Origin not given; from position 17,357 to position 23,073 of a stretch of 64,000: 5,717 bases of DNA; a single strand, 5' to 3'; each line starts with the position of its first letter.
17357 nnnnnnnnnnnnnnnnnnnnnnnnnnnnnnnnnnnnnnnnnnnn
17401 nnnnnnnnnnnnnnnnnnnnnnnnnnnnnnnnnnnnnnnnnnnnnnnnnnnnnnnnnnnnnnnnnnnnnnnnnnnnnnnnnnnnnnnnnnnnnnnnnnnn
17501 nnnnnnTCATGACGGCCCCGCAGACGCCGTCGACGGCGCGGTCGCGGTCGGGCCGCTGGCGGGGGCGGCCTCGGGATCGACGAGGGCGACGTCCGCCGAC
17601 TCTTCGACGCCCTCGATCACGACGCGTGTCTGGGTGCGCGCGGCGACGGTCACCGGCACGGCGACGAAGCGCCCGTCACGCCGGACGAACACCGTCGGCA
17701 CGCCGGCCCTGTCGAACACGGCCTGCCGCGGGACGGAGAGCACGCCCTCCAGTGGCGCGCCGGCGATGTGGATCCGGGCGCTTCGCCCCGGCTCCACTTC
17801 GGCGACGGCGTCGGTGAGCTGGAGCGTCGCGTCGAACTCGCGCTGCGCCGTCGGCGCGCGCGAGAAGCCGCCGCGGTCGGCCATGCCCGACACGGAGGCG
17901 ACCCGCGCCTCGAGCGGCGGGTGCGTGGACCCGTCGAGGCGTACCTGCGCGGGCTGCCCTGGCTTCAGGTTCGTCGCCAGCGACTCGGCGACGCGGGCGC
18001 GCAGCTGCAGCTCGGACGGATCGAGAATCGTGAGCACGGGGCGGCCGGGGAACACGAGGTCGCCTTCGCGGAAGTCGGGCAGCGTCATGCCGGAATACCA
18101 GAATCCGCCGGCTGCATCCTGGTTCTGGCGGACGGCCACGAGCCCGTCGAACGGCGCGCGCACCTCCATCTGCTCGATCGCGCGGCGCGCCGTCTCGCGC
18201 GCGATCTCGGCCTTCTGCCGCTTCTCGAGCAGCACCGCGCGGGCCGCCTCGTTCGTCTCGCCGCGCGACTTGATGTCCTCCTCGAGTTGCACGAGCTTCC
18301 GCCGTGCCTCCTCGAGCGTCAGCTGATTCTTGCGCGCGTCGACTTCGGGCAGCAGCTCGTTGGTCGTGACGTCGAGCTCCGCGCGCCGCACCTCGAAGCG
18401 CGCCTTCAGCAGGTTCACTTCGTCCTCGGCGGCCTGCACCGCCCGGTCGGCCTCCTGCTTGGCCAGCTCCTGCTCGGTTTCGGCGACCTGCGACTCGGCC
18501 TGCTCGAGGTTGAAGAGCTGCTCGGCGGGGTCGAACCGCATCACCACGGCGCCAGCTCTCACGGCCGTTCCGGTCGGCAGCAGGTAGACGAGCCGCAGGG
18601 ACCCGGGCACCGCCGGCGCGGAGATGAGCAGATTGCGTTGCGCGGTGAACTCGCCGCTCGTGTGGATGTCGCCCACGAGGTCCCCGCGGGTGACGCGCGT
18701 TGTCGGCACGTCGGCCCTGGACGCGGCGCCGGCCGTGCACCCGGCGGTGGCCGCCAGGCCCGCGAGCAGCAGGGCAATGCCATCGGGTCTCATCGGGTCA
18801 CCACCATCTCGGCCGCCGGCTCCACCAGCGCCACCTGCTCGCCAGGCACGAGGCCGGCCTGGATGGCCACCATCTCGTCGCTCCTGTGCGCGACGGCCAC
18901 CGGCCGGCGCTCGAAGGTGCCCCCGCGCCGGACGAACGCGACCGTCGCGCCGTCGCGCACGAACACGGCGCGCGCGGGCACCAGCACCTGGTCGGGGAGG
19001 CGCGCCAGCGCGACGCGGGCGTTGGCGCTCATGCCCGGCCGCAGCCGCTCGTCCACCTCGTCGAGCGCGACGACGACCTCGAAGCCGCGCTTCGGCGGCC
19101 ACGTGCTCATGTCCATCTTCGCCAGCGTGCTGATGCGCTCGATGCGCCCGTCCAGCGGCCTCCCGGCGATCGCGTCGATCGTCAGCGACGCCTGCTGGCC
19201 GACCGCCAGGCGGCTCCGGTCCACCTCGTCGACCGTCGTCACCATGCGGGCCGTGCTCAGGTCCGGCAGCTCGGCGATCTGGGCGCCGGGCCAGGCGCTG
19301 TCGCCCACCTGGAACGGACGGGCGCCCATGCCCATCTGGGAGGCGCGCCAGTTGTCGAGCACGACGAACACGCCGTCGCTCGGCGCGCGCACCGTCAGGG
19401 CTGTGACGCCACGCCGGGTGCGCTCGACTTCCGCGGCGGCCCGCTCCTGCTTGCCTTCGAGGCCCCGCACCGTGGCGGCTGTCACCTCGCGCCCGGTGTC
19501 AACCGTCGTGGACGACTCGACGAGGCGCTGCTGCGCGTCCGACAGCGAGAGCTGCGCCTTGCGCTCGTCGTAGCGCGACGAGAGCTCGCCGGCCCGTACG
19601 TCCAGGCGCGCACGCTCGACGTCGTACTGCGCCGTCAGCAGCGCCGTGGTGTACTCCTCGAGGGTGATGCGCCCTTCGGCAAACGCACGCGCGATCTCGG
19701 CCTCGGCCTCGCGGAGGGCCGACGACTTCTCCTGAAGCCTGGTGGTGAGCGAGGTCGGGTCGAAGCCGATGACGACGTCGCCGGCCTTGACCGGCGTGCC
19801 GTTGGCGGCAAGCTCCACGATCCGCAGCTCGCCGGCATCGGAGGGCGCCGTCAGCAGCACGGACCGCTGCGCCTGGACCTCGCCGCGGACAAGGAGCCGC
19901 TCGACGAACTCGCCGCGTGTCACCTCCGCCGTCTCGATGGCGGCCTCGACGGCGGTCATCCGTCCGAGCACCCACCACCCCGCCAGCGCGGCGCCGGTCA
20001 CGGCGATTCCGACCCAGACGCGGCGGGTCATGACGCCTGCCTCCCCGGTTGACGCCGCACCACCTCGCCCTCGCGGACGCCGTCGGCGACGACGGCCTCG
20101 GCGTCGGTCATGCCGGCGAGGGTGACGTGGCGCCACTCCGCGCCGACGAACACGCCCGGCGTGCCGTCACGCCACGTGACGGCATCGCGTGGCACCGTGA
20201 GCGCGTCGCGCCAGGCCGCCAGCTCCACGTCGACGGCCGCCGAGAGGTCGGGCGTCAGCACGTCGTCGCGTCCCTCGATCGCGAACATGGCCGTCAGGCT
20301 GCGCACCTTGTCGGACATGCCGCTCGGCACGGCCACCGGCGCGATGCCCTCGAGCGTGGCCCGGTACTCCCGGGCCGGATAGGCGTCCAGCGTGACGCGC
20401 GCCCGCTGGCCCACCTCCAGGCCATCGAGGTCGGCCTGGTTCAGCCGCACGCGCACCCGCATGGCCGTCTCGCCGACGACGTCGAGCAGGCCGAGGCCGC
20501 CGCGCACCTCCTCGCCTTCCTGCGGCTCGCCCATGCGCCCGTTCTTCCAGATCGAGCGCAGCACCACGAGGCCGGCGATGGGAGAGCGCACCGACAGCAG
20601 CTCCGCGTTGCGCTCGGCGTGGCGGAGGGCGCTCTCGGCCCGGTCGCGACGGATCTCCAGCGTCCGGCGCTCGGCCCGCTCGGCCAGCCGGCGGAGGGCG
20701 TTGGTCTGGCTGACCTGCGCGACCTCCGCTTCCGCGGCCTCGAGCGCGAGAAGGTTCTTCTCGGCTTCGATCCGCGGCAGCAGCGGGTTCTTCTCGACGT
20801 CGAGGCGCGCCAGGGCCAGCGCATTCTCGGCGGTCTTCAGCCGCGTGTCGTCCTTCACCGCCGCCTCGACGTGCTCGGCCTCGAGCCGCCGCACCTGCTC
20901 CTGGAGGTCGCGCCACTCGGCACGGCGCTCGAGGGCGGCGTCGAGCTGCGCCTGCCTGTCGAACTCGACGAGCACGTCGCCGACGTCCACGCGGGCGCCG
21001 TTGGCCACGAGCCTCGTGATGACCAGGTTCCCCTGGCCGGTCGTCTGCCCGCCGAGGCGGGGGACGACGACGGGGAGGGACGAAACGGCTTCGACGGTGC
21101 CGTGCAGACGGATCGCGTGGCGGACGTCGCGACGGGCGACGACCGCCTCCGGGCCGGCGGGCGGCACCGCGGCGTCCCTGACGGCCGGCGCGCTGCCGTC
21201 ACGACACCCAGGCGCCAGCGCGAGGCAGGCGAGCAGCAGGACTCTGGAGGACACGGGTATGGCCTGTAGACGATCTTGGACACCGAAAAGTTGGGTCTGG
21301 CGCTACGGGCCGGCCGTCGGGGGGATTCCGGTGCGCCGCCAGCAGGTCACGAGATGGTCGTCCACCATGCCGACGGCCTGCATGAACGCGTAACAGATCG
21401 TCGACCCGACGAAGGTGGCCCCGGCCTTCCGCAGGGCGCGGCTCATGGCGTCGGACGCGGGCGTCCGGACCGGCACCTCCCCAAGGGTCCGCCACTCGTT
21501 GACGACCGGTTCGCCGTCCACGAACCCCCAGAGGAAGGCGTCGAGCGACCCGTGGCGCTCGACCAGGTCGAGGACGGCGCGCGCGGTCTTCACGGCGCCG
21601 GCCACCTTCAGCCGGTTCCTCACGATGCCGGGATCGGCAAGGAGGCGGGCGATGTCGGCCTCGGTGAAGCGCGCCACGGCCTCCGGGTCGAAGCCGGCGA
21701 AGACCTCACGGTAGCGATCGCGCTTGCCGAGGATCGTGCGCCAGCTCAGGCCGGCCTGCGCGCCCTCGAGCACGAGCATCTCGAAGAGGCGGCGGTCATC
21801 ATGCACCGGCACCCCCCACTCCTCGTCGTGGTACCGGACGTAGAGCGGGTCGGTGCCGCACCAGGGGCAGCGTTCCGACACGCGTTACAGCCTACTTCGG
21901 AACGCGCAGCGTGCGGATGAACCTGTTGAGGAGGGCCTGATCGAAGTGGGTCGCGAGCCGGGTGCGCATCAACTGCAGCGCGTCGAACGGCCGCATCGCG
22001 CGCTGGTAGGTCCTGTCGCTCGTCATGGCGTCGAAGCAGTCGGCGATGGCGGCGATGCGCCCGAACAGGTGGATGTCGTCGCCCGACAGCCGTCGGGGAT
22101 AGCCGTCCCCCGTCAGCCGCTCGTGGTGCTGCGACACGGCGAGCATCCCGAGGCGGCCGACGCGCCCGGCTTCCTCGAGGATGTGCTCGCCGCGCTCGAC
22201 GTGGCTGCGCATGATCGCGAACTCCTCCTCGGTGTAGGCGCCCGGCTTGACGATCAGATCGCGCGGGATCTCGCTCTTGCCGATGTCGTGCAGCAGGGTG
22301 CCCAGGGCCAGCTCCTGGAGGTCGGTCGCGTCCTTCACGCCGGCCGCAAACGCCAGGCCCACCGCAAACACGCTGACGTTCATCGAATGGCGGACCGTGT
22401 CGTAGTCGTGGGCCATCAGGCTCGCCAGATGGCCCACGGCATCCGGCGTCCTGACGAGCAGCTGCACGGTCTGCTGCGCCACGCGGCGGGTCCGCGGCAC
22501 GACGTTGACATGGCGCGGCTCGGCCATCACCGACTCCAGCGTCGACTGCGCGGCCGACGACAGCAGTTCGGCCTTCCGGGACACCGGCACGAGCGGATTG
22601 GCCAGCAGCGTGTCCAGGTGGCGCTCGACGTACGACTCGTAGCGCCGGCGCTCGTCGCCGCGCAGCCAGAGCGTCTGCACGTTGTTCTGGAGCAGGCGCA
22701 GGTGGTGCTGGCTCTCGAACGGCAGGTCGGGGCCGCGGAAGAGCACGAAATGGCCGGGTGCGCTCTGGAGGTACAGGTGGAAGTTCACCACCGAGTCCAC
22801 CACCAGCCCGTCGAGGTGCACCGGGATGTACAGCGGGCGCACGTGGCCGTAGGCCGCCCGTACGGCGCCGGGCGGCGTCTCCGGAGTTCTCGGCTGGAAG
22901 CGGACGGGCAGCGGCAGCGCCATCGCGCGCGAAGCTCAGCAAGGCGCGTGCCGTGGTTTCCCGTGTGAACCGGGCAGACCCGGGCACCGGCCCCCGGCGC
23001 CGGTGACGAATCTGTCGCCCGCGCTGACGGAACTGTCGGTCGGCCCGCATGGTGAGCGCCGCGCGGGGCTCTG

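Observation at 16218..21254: Three paralogous periplasmic adaptor genes coupled to one MacB-type permease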

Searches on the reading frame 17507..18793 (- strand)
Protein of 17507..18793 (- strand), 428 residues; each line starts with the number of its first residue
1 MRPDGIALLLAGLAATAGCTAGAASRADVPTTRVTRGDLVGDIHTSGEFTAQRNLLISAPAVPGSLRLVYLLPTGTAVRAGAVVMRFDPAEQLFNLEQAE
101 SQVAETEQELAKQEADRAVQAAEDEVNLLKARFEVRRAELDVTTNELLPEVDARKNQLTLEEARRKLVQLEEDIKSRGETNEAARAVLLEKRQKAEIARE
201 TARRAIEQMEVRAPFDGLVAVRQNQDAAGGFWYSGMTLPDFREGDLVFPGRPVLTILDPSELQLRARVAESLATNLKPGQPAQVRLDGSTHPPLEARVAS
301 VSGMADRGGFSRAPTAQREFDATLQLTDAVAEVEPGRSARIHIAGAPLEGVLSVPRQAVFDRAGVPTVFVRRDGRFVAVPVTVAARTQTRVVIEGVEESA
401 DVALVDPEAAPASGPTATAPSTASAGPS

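Call 8: search_protein_families(library=pfam, proteins=[window:17507-18793:-], max_evalue=0.01)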
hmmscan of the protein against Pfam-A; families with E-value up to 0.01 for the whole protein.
window:17507-18793:- (428 aa): 2 families
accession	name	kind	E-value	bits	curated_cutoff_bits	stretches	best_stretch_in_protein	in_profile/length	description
PF13437.12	HlyD_3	-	8e-12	46.3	22.2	1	242-307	16-82/106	HlyD family secretion protein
PF16576.10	HlyD_D23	-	1e-09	38.4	30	1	241-304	124-187/214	Barrel-sandwich domain of CusB or HlyD membrane-fusion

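Call 11: search_protein_families(library=ncbifam, proteins=[window:17507-18793:-], max_evalue=0.01)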
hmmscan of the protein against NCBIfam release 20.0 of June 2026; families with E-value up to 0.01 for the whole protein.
window:17507-18793:- (428 aa): 9 families
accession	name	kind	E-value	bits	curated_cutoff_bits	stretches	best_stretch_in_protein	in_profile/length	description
TIGR01730.1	RND_mfp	subfamily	3e-25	88.9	94.9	3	241-394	150-296/322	efflux RND transporter periplasmic adaptor subunit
TIGR00999.1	8a0102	subfamily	5.8e-18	65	319.3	1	106-403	18-263/271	CzcB/NccB family metal efflux transporter periplasmic adaptor subunit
TIGR00998.1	8a0101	subfamily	4.3e-15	55.5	390.8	1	54-290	42-269/334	EmrA/EmrK family multidrug efflux transporter periplasmic adaptor subunit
NF007785.0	PRK10476.1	equivalog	2.4e-10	39.8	376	1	59-303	52-287/347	multidrug transporter subunit MdtN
TIGR02828.1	TIGR02828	hypoth_equivalog_domain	2.1e-07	31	154.4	1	247-403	42-185/188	putative membrane fusion protein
NF008606.0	PRK11578.1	equivalog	7.2e-06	25.4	342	1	27-188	34-181/371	macrolide transporter subunit MacA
TIGR01843.1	type_I_hlyD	subfamily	0.00023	20.3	208.65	0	126-302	195-352/422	HlyD family type I secretion periplasmic adaptor subunit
NF007303.0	PRK09783.1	subfamily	0.0033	15.9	390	0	316-402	297-384/414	copper/silver efflux system membrane fusion protein CusB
NF002939.0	PRK03598.1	equivalog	0.0046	16.2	393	0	74-305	62-284/332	secretion protein HlyD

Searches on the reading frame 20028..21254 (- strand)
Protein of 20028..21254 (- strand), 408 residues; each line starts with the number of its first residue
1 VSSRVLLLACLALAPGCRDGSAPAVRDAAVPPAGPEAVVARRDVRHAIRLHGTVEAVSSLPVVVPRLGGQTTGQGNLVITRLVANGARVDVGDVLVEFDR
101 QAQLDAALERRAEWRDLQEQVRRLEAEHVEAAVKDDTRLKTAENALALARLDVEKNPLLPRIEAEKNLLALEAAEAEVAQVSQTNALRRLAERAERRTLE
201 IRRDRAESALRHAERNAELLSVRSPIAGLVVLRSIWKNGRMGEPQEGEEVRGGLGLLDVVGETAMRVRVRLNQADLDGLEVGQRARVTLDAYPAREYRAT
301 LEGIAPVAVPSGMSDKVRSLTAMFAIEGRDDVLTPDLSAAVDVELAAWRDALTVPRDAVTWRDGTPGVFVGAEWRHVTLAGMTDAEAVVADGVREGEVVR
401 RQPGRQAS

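Call 8: search_protein_families(library=pfam, proteins=[window:20028-21254:-], max_evalue=0.01)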
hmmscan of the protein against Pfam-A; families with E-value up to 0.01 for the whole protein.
window:20028-21254:- (408 aa): 2 families
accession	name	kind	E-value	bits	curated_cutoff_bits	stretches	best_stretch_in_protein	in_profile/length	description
PF13437.12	HlyD_3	-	2.9e-10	41.3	22.2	1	222-329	2-96/106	HlyD family secretion protein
PF16576.10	HlyD_D23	-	1.9e-06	27.8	30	1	166-318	61-198/214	Barrel-sandwich domain of CusB or HlyD membrane-fusion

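Call 11: search_protein_families(library=ncbifam, proteins=[window:20028-21254:-], max_evalue=0.01)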
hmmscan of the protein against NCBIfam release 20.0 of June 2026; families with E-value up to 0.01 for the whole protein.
window:20028-21254:- (408 aa): 7 families
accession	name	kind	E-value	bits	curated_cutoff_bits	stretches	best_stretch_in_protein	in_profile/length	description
TIGR01730.1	RND_mfp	subfamily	1.2e-15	57.3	94.9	1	191-399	106-305/322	efflux RND transporter periplasmic adaptor subunit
TIGR00998.1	8a0101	subfamily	9e-14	51.1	390.8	1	79-306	54-283/334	EmrA/EmrK family multidrug efflux transporter periplasmic adaptor subunit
TIGR00999.1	8a0102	subfamily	7.3e-12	45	319.3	1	193-399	64-262/271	CzcB/NccB family metal efflux transporter periplasmic adaptor subunit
TIGR01843.1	type_I_hlyD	subfamily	3.1e-11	42.9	208.65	2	165-297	219-341/422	HlyD family type I secretion periplasmic adaptor subunit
NF008606.0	PRK11578.1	equivalog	2.1e-09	37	342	1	139-359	115-314/371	macrolide transporter subunit MacA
TIGR02971.1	heterocyst_DevB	subfamily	3.3e-09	36.6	129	1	95-294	80-269/327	ABC exporter membrane fusion protein, DevB family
NF011715.0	PRK15136.1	equivalog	0.00015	20.5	563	1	82-293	76-280/390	multidrug efflux MFS transporter periplasmic adaptor subunit EmrA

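Call 49: find_homologous_proteins(query=window:20028-21254:-, max_evalue=0.00001)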
Query window:20028-21254:- (408 aa): 695 proteins with E <= 0.00001 among 8000 candidates; the best 120 are listed.
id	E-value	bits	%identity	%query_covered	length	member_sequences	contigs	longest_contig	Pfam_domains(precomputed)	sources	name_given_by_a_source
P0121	1.0e-251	853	100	100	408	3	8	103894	-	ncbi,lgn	-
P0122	1.8e-201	687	81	99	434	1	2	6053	PF25954.1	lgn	-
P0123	1.1e-190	652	80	100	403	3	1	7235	PF25954.1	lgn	-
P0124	6.0e-179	613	81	88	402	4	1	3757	PF25954.1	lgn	-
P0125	9.2e-179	612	75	100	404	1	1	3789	-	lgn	-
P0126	3.6e-178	611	76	99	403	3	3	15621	PF25954.1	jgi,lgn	jgi:HlyD family secretion protein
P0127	5.5e-177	607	80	89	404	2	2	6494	PF25954.1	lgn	-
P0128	5.8e-177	607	75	99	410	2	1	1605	PF25954.1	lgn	-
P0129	3.0e-176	604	74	98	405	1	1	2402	PF25954.1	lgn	-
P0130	3.7e-176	604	76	97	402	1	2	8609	PF25954.1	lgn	-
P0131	4.0e-176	604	80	89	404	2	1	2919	PF25954.1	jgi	jgi:HlyD family secretion protein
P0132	4.5e-176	604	80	89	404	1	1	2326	PF25954.1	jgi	jgi:HlyD family secretion protein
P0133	5.5e-176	603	78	91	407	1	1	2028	PF25954.1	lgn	-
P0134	7.5e-175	600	78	92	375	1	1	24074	PF25954.1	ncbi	-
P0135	1.6e-170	585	73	100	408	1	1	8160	PF25954.1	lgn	-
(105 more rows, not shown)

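Call 55: search_solved_structures(query=A2, max_evalue=0.001)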
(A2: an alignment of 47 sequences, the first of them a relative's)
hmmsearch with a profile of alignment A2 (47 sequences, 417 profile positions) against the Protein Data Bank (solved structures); distinct sequences matched with E-value up to 0.001: 23.
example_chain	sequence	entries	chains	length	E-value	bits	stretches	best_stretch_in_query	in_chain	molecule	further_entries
4dk0_A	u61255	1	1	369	4.8e-31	111.1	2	186-412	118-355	Putative MacA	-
9qgy_G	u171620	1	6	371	2.9e-26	95.4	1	172-412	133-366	Macrolide export protein MacA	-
4dk1_A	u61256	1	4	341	7.4e-26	94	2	193-412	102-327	Putative MacA, Multidrug resistance protein mexA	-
5nik_D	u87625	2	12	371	1.8e-24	89.4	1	171-412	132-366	Macrolide export protein MacA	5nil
3fpp_A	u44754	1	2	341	3.9e-24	88.3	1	172-412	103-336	Macrolide-specific efflux protein macA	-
20yy_D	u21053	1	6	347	4.5e-16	61.8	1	212-408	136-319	Multidrug efflux RND transporter periplasmic adaptor subunit MexJ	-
4l8j_A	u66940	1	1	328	1.1e-13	53.9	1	251-409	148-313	Putative efflux transporter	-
3lnn_A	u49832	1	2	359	2e-13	53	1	257-410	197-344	Membrane fusion protein (MFP) heavy metal cation efflux ZneB (CzcB-like)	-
4tko_B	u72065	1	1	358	2.4e-11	46.2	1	197-313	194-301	EmrA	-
9j3d_D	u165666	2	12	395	4e-11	45.5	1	330-409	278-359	RND efflux system, MexC-like protein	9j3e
8zal_A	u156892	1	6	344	6.4e-10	41.5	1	82-307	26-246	Multidrug export protein EmrA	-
8zar_A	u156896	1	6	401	7.1e-10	41.3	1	82-307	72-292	Multidrug export protein EmrA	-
4kks_A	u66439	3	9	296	1.1e-09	40.7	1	249-390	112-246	Membrane fusion protein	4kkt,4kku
1vf7_A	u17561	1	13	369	3.5e-09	39.1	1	32-225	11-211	Multidrug resistance protein mexA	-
2v4d_A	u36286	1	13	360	4e-09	38.9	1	33-225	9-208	MULTIDRUG RESISTANCE PROTEIN MEXA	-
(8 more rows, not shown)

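Call 58: predict_structure(alignment_id=A2)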
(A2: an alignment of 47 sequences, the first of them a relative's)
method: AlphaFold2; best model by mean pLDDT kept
length: 408 residues; sequences in the alignment: 47
mean_pLDDT: 90.9   pTM: 0.71
mean pLDDT of the five models: 90.9, 90.5, 89.8, 89.4, 89.3
residues with pLDDT >= 90: 334; 70-90: 34; 50-70: 23; < 50: 17
segments of 3 or more residues with pLDDT < 50: 16-29
pLDDT, mean of each block of 10 residues (from residue 1): 57 50 46 84 94 95 93 84 96 98 96 98 98 98 98 97 98 98 98 98 98 97 96 91 96 95 93 93 96 95 88 84 94 92 94 96 96 96 94 97 65
secondary structure, 60 per line:
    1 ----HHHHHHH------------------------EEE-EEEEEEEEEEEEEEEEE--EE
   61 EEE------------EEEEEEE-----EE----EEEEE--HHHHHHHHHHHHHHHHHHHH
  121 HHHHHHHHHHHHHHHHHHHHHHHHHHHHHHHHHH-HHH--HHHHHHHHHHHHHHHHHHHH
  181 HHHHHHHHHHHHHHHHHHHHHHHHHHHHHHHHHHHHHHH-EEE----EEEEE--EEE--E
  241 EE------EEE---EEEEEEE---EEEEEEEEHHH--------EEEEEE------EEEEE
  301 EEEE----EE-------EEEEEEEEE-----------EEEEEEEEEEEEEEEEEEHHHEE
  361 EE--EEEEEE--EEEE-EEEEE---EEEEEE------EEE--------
elements in order: H5-11 E36-38 E40-56 E59-63 E76-82 E94-98 H101-154 H161-219 E221-223 E228-232 E235-237 E240-242 E249-251 E255-261 E265-272 E284-289 E296-304 E318-326 E338-355 E359-362 E365-370 E373-376 E378-382 E386-391 E398-400

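Call 62: fold_search(model_id=the predicted structure, library=pdb)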
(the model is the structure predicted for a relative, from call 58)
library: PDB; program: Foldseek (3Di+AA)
matches with E <= 10: 695; with E <= 0.001: 72
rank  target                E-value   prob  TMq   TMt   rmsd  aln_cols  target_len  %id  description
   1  9qgy_G                4.3e-23  1.00  0.53  0.62   9.8       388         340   18  Structure of the YbjP lipoprotein bound to the MacAB-TolC tripartite efflux pump (released 2026-03-25)
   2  5nik_D                6.2e-21  1.00  0.54  0.64   8.7       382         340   20  Structure of the MacAB-TolC ABC-type tripartite multidrug efflux pump (released 2017-05-24)
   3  9a2v_MODEL_1_A        1.9e-19  1.00  0.47  0.48  19.1       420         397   17  Model of E. coli AcrA by in-cell photo-crosslinking MS and deep learning (released 2023-02-24)
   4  9tg4_G                4.6e-19  1.00  0.45  0.52  15.8       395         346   18  Structure of the YbjP lipoprotein bound to the AcrABZ-TolC efflux pump (released 2026-04-08)
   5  9v53_A1               6.1e-19  1.00  0.45  0.52  15.6       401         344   18  Structure of TolC, YbjP, and AcrABZ complex (released 2025-11-05)
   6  9tg4_F                7.2e-19  1.00  0.43  0.50  16.2       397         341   19  Structure of the YbjP lipoprotein bound to the AcrABZ-TolC efflux pump (released 2026-04-08)
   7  9tg4_D                9.4e-19  1.00  0.44  0.51  16.2       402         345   19  Structure of the YbjP lipoprotein bound to the AcrABZ-TolC efflux pump (released 2026-04-08)
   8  9j3d_D                1.0e-18  1.00  0.47  0.56  15.3       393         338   18  Cryo-EM structure of TMexCD1-TOprJ1 (released 2025-08-13)
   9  9tg4_H                4.1e-18  1.00  0.44  0.51  16.2       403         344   18  Structure of the YbjP lipoprotein bound to the AcrABZ-TolC efflux pump (released 2026-04-08)
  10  6ta5_D                4.8e-18  1.00  0.45  0.52  17.8       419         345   18  OprM-MexA complex from the MexAB-OprM Pseudomonas aeruginosa whole assembly reconstituted in nanodiscs (released 2020-09-16)
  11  9tg4_E                5.7e-18  1.00  0.46  0.53  15.9       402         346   17  Structure of the YbjP lipoprotein bound to the AcrABZ-TolC efflux pump (released 2026-04-08)
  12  6iok_J                1.4e-17  1.00  0.47  0.56  14.4       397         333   16  Cryo-EM structure of multidrug efflux pump MexAB-OprM (0 degree state) (released 2019-04-03)
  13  4dk0                  2.4e-17  1.00  0.50  0.61   8.2       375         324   20  Crystal structure of MacA from Actinobacillus actinomycetemcomitans (released 2012-03-07)
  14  6iol_N                8.3e-17  1.00  0.47  0.55  14.2       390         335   16  Cryo-EM structure of multidrug efflux pump MexAB-OprM (60 degree state) (released 2019-04-03)
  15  6iol_K                1.1e-16  1.00  0.46  0.54  15.5       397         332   17  Cryo-EM structure of multidrug efflux pump MexAB-OprM (60 degree state) (released 2019-04-03)
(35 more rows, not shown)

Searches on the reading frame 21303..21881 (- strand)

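Call 17: search_protein_families(library=pfam, proteins=[window:21303-21881:-], max_evalue=0.001)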
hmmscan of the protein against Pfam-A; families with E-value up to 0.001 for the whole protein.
window:21303-21881:- (192 aa): 1 family
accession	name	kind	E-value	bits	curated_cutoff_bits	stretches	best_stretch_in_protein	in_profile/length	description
PF03352.18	Adenine_glyco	-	1.4e-79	266.5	25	1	7-182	1-176/177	Methyladenine glycosylase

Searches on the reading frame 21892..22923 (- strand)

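Call 17: search_protein_families(library=pfam, proteins=[window:21892-22923:-], max_evalue=0.001)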
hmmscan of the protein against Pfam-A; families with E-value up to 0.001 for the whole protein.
window:21892-22923:- (343 aa): 2 families
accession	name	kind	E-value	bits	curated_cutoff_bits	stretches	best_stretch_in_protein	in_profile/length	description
PF13487.12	HD_5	-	2.4e-31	109.2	27.2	1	186-331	24-170/170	HD domain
PF01966.28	HD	-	1.7e-13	51.3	22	1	177-300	2-116/116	HD domain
